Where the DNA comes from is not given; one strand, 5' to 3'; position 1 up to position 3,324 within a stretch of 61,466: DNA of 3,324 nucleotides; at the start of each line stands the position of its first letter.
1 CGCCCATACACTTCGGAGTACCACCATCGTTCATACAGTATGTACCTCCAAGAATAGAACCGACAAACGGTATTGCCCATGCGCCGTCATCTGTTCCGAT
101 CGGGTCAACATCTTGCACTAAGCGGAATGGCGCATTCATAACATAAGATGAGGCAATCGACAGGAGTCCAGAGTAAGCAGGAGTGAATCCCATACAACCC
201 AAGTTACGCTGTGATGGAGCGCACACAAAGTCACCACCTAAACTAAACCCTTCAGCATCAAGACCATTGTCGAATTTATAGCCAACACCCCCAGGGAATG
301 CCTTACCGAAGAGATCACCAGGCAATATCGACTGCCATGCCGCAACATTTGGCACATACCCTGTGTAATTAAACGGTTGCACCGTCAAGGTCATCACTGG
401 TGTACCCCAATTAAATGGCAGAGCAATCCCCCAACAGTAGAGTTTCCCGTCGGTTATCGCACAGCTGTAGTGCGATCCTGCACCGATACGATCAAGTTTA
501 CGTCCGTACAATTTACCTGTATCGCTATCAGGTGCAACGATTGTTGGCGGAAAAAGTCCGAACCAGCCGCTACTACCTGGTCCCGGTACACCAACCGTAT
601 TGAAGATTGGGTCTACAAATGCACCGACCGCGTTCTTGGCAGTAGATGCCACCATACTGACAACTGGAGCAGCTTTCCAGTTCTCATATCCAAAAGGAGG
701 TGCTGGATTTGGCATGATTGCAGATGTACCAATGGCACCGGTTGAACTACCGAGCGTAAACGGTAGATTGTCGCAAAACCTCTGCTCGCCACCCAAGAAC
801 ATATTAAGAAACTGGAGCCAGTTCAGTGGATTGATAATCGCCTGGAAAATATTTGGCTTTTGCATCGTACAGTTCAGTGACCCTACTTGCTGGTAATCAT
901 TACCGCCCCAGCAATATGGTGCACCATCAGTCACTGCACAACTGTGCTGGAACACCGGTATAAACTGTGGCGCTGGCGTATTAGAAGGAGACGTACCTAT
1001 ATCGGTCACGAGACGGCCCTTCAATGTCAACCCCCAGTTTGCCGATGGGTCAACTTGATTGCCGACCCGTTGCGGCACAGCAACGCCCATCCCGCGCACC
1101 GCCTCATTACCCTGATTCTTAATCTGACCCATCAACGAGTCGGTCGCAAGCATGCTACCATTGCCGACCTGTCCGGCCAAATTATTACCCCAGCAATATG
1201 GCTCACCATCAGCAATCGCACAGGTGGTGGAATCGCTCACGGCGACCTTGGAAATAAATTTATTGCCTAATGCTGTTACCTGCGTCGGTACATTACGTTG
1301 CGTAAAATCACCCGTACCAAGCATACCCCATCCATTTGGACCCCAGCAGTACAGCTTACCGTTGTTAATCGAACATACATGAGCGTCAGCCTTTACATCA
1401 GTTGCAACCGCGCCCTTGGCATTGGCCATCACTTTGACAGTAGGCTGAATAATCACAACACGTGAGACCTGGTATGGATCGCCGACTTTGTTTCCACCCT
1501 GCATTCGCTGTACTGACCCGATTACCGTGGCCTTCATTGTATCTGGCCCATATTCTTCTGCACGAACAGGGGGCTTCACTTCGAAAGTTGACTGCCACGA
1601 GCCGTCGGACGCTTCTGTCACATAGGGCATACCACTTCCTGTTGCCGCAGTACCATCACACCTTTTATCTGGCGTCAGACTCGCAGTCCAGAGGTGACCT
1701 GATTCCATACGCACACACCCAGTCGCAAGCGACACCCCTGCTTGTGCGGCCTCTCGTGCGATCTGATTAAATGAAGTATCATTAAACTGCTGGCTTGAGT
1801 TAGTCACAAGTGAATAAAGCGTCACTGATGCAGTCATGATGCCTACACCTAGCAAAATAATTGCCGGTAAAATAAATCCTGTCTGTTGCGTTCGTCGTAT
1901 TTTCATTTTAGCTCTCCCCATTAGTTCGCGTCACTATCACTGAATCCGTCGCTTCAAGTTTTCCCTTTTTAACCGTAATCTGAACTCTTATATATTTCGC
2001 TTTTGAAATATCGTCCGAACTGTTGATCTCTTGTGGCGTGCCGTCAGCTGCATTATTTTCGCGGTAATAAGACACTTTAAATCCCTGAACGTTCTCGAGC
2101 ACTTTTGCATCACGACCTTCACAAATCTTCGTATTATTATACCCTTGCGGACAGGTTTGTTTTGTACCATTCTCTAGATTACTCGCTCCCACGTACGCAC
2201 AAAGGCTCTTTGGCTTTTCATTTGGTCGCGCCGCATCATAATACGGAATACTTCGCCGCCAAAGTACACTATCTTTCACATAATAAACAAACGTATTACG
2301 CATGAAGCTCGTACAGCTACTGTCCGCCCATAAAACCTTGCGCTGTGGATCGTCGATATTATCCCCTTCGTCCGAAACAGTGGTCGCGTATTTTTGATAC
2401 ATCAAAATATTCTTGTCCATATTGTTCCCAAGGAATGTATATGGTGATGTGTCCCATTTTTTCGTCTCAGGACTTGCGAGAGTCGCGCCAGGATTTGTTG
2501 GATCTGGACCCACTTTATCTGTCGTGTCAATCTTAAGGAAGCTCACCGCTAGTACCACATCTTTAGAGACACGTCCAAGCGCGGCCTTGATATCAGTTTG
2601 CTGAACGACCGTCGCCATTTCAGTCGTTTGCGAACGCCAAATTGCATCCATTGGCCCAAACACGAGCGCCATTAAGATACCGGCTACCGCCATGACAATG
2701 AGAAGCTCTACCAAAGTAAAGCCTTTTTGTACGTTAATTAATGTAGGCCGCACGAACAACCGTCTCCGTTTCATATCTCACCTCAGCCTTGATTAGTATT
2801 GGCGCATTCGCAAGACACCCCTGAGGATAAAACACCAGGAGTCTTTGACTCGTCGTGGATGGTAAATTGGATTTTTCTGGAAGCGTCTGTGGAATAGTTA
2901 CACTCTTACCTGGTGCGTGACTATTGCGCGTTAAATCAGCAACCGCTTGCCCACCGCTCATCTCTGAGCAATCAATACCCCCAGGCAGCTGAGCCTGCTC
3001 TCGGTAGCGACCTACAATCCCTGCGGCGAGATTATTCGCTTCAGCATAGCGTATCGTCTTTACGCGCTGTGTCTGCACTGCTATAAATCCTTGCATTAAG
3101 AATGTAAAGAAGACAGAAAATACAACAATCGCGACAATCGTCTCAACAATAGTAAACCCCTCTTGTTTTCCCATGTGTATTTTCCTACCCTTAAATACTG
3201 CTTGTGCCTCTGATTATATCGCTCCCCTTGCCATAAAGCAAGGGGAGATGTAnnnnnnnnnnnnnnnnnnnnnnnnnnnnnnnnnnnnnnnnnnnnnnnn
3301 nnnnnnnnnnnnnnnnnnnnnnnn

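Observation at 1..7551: Two tandem copies of a three-gene pilus-tip module (PilV-like, PilW-like, PilX_N::RCC1 giant)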

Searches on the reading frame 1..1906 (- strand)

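Call 5: search_protein_families(library=pfam, proteins=[window:1-1906:-], max_evalue=0.1)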
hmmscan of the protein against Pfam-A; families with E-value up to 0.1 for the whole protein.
window:1-1906:- (635 aa): 4 families
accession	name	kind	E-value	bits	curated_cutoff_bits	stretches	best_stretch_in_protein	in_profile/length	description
PF25390.1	WD40_RLD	-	3.1e-20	73.3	150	2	154-251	237-334/363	RCC1-like domain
PF00415.24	RCC1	-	1.4e-14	54.8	21.7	1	182-231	1-50/50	Regulator of chromosome condensation (RCC1) repeat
PF13540.12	RCC1_2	-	1.1e-05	25.6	22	0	218-246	1-30/30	Regulator of chromosome condensation (RCC1) repeat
PF25384.1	Alsin_RLD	-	0.019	14.7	100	0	180-249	239-309/405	Alsin RCC1-like domain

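Call 6: search_protein_families(library=ncbifam, proteins=[window:1-1906:-], max_evalue=0.1)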
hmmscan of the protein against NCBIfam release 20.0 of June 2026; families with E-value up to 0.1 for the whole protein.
window:1-1906:- (635 aa): 1 family
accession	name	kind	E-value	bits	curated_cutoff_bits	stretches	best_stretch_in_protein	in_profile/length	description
TIGR03466.1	HpnA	hypoth_equivalog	0.029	13.2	367.65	1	393-440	159-206/327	hopanoid-associated sugar epimerase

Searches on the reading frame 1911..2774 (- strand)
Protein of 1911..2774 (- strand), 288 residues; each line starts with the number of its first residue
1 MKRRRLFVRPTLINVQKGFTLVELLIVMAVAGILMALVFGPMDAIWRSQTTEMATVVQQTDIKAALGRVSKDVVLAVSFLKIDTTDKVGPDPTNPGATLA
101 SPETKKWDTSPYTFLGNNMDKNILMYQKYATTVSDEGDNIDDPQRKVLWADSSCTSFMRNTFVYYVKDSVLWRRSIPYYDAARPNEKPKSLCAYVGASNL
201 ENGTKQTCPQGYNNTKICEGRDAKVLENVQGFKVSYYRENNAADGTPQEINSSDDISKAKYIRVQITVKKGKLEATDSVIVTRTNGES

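Call 5: search_protein_families(library=pfam, proteins=[window:1911-2774:-], max_evalue=0.1)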
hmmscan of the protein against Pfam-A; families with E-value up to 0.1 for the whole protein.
window:1911-2774:- (288 aa): 2 families
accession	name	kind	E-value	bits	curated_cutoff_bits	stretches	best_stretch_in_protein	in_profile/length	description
PF07963.17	N_methyl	-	1.4e-08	34.4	21.2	1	14-39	2-27/27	Prokaryotic N-terminal methylation motif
PF11612.13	T2SSJ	-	0.017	15.9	28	0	221-270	86-132/140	Type II secretion system (T2SS), protein J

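Call 6: search_protein_families(library=ncbifam, proteins=[window:1911-2774:-], max_evalue=0.1)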
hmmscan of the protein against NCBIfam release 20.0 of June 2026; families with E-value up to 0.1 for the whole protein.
window:1911-2774:- (288 aa): 14 families
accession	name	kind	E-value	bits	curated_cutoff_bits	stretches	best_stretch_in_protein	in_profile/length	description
TIGR02596.1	TIGR02596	subfamily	2.6e-09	37.4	70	1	19-126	1-109/196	Verru_Chthon cassette protein D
TIGR02532.1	IV_pilin_GFxxxE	domain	4.6e-08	32.6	16.3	1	16-38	1-23/24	prepilin-type N-terminal cleavage/methylation domain-containing protein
NF038304.1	EPS_HpsC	equivalog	7.8e-07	29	200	1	14-77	18-81/318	hormogonium polysaccharide secretion pseudopilin HpsC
TIGR01708.2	typeII_sec_gspH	equivalog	4.6e-05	23.5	80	1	16-43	1-28/169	type II secretion system minor pseudopilin GspH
TIGR01710.1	typeII_sec_gspG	equivalog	0.00016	21.7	88.85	1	17-67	1-50/134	type II secretion system major pseudopilin GspG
NF040999.1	pilin_ComGC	equivalog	0.00024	21.2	75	1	16-38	1-23/84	competence type IV pilus major pilin ComGC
TIGR02599.1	TIGR02599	subfamily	0.0024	17.2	256.5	1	18-72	1-55/361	Verru_Chthon cassette protein C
NF041775.1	typeIV_PilA_Myxo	equivalog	0.003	17.6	400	1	16-39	10-33/214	type IV pilin protein PilA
NF040982.1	ComGD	equivalog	0.0031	17.9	70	1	16-48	1-33/139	competence type IV pilus minor pilin ComGD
NF007862.0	PRK10574.1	equivalog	0.0047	17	138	1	15-38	3-26/145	prepilin peptidase-dependent pilin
NF007800.0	PRK10506.1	equivalog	0.011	15.6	158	1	13-36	5-28/163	prepilin peptidase-dependent protein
NF041013.1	T4P_ComGE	equivalog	0.017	15.2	49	1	16-45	3-32/83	competence type IV pilus minor pilin ComGE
NF007848.0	PRK10557.1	equivalog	0.022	14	120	1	16-73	10-67/192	prepilin peptidase-dependent protein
TIGR01711.1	gspJ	equivalog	0.071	12.9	64.85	0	17-77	1-61/192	type II secretion system minor pseudopilin GspJ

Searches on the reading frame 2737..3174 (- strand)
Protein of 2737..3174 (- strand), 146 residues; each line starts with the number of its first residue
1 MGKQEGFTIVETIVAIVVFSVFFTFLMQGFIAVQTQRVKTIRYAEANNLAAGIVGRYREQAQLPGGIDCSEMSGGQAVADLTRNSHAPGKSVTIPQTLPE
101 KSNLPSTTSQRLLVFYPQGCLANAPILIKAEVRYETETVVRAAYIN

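Call 5: search_protein_families(library=pfam, proteins=[window:2737-3174:-], max_evalue=0.1)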
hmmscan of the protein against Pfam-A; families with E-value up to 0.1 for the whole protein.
window:2737-3174:- (146 aa): 3 families
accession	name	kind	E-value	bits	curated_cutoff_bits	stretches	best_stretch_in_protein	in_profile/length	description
PF07963.17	N_methyl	-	2.5e-05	24.1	21.2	1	1-26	1-26/27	Prokaryotic N-terminal methylation motif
PF01027.25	Bax1-I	-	0.015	15.5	34.1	1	15-48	151-183/207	Inhibitor of apoptosis-promoting Bax1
PF11773.13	ComGE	-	0.049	14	25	1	10-64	3-57/82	Competence system putative prepilin ComGE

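Call 6: search_protein_families(library=ncbifam, proteins=[window:2737-3174:-], max_evalue=0.1)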
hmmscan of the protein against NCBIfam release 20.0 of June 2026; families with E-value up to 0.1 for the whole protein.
window:2737-3174:- (146 aa): 7 families
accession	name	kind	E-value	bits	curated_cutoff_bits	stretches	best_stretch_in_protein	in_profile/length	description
NF041013.1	T4P_ComGE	equivalog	4e-05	23.6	49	1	3-62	2-61/83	competence type IV pilus minor pilin ComGE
NF038303.1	EPS_HpsB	equivalog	0.00035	20.6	150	1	4-52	2-50/211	hormogonium polysaccharide secretion pseudopilin HpsB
TIGR02532.1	IV_pilin_GFxxxE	domain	0.001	18.8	16.3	1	4-26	1-23/24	prepilin-type N-terminal cleavage/methylation domain-containing protein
NF041002.1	pilin_ComGF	equivalog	0.005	17.1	80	1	4-38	1-34/139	competence type IV pilus minor pilin ComGF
TIGR02523.1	type_IV_pilV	equivalog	0.0077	16.7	52.2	1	4-52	1-45/139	type IV pilus modification protein PilV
NF007800.0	PRK10506.1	equivalog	0.016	15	158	1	1-36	5-40/163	prepilin peptidase-dependent protein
NF040982.1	ComGD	equivalog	0.025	15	70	1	4-37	1-33/139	competence type IV pilus minor pilin ComGD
